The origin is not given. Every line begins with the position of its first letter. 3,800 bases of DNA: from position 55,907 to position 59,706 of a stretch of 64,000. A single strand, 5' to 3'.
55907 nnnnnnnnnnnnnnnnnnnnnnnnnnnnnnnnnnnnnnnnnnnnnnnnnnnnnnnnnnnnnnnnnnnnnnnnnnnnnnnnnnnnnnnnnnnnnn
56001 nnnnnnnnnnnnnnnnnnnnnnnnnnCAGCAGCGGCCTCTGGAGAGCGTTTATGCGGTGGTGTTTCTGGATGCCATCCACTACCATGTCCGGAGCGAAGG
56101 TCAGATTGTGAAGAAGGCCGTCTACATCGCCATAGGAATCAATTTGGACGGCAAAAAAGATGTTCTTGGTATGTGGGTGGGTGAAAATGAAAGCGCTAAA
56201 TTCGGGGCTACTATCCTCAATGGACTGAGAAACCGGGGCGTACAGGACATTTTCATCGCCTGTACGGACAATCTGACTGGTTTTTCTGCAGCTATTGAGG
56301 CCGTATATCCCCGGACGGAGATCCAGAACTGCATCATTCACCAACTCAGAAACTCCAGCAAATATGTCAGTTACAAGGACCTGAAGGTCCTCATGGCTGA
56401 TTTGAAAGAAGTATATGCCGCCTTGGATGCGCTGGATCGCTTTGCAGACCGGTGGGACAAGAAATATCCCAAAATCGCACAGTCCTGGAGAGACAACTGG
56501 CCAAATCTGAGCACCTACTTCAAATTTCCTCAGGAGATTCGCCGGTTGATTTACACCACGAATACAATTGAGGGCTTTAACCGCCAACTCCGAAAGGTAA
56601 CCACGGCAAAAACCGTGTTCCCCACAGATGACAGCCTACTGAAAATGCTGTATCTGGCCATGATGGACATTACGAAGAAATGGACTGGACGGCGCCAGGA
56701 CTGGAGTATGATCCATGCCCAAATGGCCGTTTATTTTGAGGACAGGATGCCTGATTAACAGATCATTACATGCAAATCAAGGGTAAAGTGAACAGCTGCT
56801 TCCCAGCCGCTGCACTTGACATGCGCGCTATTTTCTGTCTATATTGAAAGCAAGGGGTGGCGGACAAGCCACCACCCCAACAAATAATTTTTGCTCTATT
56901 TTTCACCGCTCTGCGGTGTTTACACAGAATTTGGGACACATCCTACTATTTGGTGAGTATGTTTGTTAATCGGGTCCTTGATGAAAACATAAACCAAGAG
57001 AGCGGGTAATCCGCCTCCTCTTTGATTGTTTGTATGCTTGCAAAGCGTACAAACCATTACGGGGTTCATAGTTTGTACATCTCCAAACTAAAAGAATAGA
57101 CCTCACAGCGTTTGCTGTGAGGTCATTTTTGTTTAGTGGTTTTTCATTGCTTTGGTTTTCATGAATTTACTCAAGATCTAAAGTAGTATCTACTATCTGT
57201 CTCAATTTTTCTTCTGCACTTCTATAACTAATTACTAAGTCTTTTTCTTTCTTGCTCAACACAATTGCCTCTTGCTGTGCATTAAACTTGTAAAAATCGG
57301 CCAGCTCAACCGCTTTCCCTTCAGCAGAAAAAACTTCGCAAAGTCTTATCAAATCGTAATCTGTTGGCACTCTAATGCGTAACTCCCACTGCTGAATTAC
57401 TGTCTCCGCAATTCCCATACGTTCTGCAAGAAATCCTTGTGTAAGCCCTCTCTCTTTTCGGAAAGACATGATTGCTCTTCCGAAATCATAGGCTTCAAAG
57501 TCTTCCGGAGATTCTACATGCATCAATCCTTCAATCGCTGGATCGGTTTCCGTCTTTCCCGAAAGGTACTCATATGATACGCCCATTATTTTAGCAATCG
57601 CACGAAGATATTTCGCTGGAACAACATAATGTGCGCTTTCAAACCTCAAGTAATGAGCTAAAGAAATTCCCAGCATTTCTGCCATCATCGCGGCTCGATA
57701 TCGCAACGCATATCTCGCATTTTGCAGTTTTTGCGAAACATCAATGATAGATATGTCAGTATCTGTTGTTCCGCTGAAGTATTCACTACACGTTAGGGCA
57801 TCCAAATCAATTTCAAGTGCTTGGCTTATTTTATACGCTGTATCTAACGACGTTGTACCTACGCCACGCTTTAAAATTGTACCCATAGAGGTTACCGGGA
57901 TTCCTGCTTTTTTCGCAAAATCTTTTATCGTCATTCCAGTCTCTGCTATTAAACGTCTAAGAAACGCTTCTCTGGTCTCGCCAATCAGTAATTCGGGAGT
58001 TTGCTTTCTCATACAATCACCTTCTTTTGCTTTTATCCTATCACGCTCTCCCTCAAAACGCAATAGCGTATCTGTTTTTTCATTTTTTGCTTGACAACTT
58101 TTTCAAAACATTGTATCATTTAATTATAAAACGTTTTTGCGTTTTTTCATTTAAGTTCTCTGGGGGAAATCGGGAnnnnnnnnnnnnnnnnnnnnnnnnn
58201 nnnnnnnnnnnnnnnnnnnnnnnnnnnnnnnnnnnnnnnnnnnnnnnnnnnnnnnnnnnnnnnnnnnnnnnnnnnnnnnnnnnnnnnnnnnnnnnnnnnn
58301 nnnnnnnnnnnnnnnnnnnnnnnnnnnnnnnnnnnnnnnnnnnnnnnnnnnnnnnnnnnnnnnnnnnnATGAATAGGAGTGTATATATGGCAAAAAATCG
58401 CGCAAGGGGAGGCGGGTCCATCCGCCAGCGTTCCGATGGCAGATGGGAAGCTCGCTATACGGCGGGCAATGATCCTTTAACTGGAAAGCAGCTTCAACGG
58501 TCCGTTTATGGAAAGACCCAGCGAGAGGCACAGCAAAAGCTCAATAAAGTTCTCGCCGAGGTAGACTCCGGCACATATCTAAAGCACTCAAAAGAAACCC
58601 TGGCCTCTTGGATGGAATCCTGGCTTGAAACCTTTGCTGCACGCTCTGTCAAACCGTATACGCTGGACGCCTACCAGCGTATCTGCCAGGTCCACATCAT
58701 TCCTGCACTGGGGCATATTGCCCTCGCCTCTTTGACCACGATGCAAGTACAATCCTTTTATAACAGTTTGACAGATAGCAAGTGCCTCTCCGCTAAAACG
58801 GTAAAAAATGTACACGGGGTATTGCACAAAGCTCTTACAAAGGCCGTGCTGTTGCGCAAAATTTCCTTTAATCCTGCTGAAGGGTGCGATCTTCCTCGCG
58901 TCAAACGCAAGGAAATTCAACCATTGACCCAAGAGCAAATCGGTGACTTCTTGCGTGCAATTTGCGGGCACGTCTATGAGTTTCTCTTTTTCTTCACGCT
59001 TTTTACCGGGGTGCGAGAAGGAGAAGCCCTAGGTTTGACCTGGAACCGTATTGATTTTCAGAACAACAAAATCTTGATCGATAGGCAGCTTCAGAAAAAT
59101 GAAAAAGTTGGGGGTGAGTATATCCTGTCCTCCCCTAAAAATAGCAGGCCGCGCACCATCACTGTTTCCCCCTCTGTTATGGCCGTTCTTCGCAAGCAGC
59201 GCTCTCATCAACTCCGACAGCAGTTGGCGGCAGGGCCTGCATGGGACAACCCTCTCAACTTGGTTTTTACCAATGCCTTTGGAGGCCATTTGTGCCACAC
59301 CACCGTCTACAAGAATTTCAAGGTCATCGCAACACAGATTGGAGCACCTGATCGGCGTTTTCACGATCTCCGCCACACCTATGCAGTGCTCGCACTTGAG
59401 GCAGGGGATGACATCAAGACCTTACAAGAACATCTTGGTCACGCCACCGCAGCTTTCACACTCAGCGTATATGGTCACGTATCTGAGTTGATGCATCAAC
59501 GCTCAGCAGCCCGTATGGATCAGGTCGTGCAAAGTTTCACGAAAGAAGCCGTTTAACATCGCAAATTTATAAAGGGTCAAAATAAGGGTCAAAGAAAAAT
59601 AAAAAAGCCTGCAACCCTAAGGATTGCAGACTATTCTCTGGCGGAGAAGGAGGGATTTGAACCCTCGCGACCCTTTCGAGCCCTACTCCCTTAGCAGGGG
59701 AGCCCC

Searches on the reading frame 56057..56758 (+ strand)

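Call 27: search_protein_families(library=pfam, proteins=[window:56057-56758:+], max_evalue=0.01)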
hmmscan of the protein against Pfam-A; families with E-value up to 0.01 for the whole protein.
window:56057-56758:+ (233 aa): 2 families
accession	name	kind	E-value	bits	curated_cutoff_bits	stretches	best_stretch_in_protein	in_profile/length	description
PF00872.24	Transposase_mut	-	8e-66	222.9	21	1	1-210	162-377/379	Transposase, Mutator family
PF10551.15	MULE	-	0.006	17.4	27.6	0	22-98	17-98/99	MULE transposase domain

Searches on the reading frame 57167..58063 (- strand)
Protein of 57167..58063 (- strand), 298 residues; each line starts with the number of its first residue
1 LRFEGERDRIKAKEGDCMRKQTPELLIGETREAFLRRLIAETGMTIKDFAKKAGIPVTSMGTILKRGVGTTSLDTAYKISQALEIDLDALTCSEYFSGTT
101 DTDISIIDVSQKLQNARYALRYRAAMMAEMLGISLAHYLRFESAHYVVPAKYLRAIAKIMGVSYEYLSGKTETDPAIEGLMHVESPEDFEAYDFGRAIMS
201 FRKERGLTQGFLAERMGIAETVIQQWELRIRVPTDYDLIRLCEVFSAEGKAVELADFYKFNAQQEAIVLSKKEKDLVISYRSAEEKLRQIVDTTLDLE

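Call 27: search_protein_families(library=pfam, proteins=[window:57167-58063:-], max_evalue=0.01)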
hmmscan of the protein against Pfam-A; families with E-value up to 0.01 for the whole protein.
window:57167-58063:- (298 aa): 7 families
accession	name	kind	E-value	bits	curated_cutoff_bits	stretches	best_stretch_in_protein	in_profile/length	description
PF01381.28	HTH_3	-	1.7e-23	82.8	23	3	198-245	1-48/55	Helix-turn-helix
PF13560.12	HTH_31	-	5.9e-15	55.8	27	1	194-250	2-59/64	Helix-turn-helix domain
PF13443.12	HTH_26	-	1.2e-11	45.1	22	1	35-87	2-54/63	Cro/C1-type HTH DNA-binding domain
PF12844.13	HTH_19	-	1.7e-11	44.3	30.2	0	195-245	1-51/64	Helix-turn-helix domain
PF07022.19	Phage_CI_repr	-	1.4e-06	29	22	0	33-93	1-60/65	Bacteriophage CI repressor helix-turn-helix domain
PF15943.11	YdaS_toxin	-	0.0027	17.9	30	0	126-159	13-46/65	Bacterial toxin YdaS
PF04545.22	Sigma70_r4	-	0.0038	17.2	24.1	0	196-225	10-39/50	Sigma-70, region 4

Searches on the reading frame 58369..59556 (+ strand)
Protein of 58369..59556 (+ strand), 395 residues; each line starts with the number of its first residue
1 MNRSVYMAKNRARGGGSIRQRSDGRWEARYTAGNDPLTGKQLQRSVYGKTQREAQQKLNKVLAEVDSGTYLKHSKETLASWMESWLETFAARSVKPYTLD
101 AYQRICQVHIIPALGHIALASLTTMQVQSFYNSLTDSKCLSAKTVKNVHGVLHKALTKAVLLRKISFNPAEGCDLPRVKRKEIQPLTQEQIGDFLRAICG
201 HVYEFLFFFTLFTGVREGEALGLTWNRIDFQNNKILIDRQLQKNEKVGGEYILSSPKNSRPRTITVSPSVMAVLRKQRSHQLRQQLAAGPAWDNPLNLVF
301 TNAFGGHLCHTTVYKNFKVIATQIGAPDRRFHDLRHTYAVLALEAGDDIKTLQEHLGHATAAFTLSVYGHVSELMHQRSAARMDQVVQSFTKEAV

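Call 27: search_protein_families(library=pfam, proteins=[window:58369-59556:+], max_evalue=0.01)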
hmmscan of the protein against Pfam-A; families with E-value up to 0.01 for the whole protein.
window:58369-59556:+ (395 aa): 4 families
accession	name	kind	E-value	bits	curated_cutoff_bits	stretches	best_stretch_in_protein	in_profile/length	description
PF00589.27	Phage_integrase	-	1e-20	74.6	27.1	1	186-372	3-169/172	Phage integrase family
PF14659.12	Phage_int_SAM_3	-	1e-12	48.5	22.6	1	77-134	1-57/58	Phage integrase, N-terminal SAM-like domain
PF14657.12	Arm-DNA-bind_4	-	0.00031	20.7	22.3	1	25-69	1-46/47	Arm DNA-binding domain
PF13495.12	Phage_int_SAM_4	-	0.00099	19.9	27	1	81-161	1-79/85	Phage integrase, N-terminal SAM-like domain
